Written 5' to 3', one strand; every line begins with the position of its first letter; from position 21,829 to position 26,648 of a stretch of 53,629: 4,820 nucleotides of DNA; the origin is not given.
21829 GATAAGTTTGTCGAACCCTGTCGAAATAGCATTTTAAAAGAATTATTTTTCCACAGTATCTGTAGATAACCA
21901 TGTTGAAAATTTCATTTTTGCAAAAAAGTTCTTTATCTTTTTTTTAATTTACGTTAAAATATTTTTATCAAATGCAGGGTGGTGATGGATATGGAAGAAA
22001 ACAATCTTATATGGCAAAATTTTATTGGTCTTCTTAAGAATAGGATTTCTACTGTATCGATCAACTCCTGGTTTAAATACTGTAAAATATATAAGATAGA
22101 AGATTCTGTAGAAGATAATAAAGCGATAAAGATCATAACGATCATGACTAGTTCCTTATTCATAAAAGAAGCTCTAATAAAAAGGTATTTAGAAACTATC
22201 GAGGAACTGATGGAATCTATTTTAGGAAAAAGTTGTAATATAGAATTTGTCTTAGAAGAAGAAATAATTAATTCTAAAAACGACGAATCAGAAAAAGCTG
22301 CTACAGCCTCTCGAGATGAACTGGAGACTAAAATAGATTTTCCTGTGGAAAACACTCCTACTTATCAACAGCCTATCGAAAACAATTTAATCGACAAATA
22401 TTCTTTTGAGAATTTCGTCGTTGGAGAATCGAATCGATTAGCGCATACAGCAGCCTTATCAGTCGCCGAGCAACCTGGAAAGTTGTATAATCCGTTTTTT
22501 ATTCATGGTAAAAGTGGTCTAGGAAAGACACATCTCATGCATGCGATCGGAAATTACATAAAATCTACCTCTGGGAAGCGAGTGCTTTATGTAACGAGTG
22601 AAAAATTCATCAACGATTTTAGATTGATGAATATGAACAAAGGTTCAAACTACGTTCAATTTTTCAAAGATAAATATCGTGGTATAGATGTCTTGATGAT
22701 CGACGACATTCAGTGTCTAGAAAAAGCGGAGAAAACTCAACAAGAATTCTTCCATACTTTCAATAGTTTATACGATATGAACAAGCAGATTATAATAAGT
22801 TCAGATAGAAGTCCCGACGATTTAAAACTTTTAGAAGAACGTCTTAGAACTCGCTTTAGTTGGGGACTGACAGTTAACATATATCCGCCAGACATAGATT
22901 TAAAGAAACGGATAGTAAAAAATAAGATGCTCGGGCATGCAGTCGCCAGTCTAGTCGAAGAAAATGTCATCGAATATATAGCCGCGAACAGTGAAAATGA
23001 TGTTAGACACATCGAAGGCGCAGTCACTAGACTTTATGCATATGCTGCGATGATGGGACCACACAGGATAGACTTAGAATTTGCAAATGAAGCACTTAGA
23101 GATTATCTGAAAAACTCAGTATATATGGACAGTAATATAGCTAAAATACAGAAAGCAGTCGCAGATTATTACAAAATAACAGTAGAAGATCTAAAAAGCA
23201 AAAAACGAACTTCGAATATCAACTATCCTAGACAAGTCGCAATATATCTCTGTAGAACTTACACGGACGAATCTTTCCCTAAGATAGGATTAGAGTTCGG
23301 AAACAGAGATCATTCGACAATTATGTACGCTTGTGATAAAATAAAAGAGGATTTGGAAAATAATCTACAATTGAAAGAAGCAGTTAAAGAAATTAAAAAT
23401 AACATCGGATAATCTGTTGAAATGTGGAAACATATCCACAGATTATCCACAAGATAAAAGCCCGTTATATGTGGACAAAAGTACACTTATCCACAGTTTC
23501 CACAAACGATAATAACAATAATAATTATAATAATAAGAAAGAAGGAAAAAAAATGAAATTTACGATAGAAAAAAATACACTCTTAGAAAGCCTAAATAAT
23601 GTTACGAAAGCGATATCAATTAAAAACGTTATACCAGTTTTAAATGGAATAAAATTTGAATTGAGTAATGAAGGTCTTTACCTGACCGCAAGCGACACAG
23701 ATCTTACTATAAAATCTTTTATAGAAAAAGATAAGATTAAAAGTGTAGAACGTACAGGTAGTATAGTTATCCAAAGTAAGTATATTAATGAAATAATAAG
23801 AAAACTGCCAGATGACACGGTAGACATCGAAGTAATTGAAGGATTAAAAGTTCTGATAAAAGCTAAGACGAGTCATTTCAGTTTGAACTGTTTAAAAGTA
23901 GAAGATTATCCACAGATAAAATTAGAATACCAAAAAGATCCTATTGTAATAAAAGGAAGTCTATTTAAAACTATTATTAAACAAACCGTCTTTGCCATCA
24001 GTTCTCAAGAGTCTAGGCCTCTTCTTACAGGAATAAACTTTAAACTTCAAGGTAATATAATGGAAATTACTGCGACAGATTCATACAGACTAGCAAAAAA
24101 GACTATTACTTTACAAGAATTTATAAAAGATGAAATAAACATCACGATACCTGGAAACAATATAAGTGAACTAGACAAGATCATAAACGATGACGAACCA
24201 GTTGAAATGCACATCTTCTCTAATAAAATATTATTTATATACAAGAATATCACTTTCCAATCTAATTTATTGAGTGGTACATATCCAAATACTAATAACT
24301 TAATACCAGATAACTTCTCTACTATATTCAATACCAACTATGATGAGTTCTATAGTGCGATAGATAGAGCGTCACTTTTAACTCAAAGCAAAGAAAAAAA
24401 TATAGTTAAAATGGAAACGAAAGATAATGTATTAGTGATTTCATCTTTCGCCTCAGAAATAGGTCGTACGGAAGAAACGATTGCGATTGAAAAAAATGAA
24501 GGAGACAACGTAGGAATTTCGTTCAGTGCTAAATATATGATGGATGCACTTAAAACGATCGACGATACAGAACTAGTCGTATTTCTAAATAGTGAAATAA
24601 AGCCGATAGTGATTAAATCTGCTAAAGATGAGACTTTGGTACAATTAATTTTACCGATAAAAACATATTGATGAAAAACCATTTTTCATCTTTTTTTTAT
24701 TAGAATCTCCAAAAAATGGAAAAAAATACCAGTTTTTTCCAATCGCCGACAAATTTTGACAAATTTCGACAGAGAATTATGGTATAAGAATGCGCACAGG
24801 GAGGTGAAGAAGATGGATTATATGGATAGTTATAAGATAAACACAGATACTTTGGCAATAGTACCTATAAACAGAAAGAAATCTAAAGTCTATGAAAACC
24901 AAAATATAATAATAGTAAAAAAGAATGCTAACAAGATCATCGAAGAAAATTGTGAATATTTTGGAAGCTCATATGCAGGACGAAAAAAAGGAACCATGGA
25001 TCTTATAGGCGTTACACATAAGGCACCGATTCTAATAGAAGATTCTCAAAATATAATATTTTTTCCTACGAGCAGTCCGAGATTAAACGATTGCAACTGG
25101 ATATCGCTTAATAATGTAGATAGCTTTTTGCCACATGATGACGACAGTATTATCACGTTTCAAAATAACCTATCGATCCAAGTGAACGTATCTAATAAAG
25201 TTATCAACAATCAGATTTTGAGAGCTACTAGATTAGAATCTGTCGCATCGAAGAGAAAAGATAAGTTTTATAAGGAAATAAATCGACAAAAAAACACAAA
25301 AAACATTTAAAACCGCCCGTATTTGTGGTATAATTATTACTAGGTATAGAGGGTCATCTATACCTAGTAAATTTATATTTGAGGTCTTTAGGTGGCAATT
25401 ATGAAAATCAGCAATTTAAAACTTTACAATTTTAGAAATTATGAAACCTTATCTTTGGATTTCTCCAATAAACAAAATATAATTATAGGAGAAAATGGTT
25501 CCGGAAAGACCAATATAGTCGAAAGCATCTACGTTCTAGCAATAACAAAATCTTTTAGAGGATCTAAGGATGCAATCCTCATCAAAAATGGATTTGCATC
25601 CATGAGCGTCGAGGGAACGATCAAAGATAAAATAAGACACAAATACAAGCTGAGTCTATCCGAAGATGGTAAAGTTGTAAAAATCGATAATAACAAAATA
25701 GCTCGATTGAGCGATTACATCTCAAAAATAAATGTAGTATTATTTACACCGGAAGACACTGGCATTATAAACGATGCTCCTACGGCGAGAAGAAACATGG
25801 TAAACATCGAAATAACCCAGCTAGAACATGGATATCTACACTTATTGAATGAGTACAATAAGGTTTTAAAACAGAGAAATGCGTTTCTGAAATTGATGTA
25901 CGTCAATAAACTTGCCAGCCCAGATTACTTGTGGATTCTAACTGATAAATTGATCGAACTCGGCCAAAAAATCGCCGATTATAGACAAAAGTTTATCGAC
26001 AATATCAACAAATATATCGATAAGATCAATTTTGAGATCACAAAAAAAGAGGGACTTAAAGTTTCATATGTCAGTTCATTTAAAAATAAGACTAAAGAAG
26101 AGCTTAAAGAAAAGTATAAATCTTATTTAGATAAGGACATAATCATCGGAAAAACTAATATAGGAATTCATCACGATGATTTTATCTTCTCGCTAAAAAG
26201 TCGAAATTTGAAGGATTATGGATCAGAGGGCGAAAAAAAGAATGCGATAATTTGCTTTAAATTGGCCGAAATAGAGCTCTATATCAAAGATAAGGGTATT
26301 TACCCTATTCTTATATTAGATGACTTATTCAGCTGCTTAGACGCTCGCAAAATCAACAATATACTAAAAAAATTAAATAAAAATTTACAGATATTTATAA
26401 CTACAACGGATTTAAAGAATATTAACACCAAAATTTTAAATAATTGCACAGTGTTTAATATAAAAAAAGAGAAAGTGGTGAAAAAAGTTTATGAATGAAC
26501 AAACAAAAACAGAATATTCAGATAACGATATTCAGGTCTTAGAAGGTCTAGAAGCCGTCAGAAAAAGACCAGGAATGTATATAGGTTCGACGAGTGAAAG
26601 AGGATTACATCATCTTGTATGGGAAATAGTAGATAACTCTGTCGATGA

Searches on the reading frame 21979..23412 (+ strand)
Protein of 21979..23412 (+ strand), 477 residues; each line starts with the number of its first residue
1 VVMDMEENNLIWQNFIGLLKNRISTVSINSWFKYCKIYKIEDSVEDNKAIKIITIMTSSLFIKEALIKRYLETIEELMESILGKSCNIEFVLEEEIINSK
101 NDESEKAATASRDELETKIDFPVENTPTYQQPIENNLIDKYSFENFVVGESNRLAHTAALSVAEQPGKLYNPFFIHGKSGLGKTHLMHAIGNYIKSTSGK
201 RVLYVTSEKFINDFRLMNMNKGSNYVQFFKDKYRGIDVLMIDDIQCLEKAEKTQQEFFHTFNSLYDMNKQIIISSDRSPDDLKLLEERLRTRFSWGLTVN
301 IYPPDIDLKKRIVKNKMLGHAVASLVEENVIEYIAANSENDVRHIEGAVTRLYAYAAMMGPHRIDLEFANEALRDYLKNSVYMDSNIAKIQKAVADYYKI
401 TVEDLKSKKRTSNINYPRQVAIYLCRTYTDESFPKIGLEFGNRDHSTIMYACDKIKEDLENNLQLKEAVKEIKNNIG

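Call 9: search_protein_families(library=pfam, proteins=[window:21979-23412:+])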
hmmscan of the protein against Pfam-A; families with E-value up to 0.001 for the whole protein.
window:21979-23412:+ (477 aa): 7 families
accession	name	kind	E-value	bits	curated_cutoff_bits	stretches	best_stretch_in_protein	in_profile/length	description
PF00308.24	Bac_DnaA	-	1.5e-63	214.3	23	1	139-299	3-161/162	Bacterial DnaA ATPAse domain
PF08299.17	Bac_DnaA_C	-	1.6e-31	108.6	31.5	1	387-455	1-69/69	Bacterial dnaA protein helix-turn-helix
PF01695.23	IstB_IS21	-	1.3e-08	35.1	24.1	1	140-277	66-194/238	IstB-like ATP binding protein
PF00004.35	AAA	-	1.1e-05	26.4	21.2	1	175-281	3-113/131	ATPase family associated with various cellular activities (AAA)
PF11638.13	DnaA_N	-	4.6e-05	23.5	24.6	1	11-79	3-64/65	DnaA N-terminal domain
PF00910.28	RNA_helicase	-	9.5e-05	23.3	21.5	1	174-268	2-78/105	RNA helicase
PF01637.24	ATPase_2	-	0.00062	20.1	33.2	0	170-276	20-117/225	ATPase domain predominantly from Archaea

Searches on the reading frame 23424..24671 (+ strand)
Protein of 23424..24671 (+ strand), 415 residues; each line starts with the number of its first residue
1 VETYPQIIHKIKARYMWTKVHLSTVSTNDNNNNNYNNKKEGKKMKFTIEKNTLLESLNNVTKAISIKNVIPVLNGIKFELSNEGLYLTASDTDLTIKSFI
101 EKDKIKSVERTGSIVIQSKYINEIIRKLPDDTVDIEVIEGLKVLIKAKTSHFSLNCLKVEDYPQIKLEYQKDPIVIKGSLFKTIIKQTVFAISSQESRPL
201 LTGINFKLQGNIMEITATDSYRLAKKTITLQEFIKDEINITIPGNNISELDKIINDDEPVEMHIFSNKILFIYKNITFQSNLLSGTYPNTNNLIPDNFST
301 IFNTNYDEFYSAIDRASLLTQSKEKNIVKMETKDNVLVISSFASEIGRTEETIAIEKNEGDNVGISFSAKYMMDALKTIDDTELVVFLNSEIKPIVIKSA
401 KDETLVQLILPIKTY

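Call 9: search_protein_families(library=pfam, proteins=[window:23424-24671:+])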
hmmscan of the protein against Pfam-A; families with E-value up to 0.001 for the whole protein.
window:23424-24671:+ (415 aa): 3 families
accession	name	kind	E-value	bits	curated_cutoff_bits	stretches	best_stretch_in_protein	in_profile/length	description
PF00712.24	DNA_pol3_beta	-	5.1e-39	133.6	24.4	2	44-165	1-119/120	DNA polymerase III beta subunit, N-terminal domain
PF02767.21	DNA_pol3_beta_2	-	4e-36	124.3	27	2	176-289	2-116/116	DNA polymerase III beta subunit, central domain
PF02768.20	DNA_pol3_beta_3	-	2.5e-26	92.3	27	1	292-412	2-120/121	DNA polymerase III beta subunit, C-terminal domain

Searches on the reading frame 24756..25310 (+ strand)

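Call 9: search_protein_families(library=pfam, proteins=[window:24756-25310:+])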
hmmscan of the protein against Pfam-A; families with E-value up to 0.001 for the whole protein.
window:24756-25310:+ (184 aa): 1 family
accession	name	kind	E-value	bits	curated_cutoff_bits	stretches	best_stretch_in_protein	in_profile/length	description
PF06338.17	ComK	-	2.7e-41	141.3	22.3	1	24-167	2-150/152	ComK protein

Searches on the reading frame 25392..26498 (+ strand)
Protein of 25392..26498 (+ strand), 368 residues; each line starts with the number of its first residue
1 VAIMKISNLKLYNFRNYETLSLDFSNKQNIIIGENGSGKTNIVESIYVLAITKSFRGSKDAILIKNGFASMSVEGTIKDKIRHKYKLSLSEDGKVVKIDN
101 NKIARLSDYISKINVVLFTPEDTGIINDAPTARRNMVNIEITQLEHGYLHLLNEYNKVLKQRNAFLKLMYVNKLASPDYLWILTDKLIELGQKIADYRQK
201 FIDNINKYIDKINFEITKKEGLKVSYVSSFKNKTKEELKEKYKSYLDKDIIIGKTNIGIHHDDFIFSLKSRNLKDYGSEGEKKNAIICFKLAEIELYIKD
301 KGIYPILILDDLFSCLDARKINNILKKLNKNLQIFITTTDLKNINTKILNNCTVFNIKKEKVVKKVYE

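Call 9: search_protein_families(library=pfam, proteins=[window:25392-26498:+])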
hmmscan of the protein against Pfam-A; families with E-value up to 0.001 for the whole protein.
window:25392-26498:+ (368 aa): 7 families
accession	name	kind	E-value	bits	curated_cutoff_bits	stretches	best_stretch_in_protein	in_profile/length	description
PF02463.25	SMC_N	-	2.4e-21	76.7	40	1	6-345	2-203/220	RecF/RecN/SMC N terminal domain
PF13175.12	AAA_15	-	1.6e-13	51.5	32.1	1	4-361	1-284/374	AAA ATPase domain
PF13304.12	AAA_21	-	7e-09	36.6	27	1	29-338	2-297/304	AAA domain, putative AbiEii toxin, Type IV TA system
PF13476.12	AAA_23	-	2.3e-08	35.4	27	1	9-247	2-198/201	AAA domain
PF10088.15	DUF2326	-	1.4e-05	25.3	28.7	1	273-350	29-112/141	Uncharacterised protein conserved in bacteria (DUF2326)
PF13555.12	AAA_29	-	0.00016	21.8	27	1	7-49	2-45/61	P-loop containing region of AAA domain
PF01637.24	ATPase_2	-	0.00042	20.6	33.2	0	218-330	45-137/225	ATPase domain predominantly from Archaea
